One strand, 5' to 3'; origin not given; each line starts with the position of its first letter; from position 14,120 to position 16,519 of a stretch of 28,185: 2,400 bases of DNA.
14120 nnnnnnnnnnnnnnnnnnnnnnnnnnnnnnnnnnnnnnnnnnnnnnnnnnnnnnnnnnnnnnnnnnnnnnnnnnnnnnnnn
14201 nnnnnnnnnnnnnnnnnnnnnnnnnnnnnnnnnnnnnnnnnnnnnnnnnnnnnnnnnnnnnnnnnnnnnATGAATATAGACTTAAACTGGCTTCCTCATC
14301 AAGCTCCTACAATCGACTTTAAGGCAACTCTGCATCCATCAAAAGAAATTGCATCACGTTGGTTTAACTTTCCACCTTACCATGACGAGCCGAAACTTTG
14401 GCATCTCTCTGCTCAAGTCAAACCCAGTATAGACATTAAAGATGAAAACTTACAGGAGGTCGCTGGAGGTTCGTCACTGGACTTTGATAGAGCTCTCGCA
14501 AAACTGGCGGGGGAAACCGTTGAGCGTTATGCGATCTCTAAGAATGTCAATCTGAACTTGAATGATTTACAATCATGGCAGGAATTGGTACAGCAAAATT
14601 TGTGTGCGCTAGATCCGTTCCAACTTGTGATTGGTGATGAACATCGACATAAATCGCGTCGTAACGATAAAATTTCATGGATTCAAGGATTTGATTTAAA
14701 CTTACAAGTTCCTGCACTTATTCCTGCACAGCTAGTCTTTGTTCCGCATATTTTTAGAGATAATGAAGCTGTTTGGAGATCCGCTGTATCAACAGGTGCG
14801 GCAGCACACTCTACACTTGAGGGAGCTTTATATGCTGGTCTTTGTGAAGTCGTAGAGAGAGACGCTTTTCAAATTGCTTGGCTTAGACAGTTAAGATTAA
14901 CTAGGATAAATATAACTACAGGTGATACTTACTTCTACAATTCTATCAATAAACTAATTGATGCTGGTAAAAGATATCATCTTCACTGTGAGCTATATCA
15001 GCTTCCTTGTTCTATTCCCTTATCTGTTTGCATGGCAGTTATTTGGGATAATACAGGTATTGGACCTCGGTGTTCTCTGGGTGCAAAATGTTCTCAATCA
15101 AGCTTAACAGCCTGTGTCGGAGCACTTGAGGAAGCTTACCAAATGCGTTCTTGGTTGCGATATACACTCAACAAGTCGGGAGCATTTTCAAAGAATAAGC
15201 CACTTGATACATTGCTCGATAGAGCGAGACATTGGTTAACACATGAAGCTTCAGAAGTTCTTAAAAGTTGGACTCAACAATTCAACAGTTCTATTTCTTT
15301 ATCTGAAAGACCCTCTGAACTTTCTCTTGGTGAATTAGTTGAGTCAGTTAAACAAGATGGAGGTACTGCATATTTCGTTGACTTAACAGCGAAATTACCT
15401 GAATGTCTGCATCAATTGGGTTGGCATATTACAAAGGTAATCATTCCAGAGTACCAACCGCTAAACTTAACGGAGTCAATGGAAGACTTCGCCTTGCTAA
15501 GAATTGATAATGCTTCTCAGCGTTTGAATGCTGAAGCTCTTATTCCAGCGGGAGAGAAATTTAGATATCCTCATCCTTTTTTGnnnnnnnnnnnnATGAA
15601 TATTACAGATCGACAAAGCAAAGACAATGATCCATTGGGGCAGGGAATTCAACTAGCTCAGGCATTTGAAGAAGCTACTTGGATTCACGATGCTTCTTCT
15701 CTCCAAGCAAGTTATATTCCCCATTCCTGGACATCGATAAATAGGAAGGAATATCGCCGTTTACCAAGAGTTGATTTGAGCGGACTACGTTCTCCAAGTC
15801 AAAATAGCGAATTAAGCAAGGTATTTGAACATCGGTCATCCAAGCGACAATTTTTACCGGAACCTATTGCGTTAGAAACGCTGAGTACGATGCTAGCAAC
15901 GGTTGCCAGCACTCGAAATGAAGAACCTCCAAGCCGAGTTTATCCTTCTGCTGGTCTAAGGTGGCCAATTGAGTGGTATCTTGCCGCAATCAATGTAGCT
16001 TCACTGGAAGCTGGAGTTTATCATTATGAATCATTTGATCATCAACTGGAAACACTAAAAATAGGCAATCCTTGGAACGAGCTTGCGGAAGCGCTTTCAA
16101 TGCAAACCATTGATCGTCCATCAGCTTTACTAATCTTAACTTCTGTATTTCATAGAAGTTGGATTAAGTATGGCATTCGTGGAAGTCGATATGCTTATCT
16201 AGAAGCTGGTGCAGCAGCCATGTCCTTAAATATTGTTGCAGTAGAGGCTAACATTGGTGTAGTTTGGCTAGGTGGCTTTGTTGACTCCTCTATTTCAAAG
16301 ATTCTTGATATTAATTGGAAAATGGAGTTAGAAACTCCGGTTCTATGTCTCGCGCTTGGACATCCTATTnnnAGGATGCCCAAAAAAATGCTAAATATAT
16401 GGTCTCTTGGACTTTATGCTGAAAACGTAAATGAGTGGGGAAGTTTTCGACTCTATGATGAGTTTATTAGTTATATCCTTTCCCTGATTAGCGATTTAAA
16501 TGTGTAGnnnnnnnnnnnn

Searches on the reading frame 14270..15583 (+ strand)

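Call 75: search_protein_families(library=pfam, proteins=[window:14270-15583:+], max_evalue=0.001)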
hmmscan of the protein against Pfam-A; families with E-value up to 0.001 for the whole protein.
window:14270-15583:+ (438 aa): 1 family
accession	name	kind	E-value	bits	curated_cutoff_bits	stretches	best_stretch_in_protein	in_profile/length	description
PF02624.21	YcaO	-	1.3e-43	150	25.7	1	67-395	2-324/325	YcaO cyclodehydratase, ATP-ad Mg2+-binding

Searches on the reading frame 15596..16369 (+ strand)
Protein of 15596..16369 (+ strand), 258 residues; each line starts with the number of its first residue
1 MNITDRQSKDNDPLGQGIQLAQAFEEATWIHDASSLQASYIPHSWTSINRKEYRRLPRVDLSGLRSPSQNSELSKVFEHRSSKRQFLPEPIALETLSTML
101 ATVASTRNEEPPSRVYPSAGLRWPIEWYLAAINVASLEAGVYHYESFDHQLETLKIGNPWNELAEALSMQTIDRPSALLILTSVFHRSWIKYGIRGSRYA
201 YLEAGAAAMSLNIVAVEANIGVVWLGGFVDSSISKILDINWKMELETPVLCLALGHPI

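Call 75: search_protein_families(library=pfam, proteins=[window:15596-16369:+], max_evalue=0.001)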
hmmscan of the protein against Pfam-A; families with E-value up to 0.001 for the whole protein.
window:15596-16369:+ (258 aa): 1 family
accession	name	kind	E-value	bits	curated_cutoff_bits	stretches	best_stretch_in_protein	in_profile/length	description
PF00881.29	Nitroreductase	-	8.3e-20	72.1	23.5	1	79-256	3-167/167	Nitroreductase family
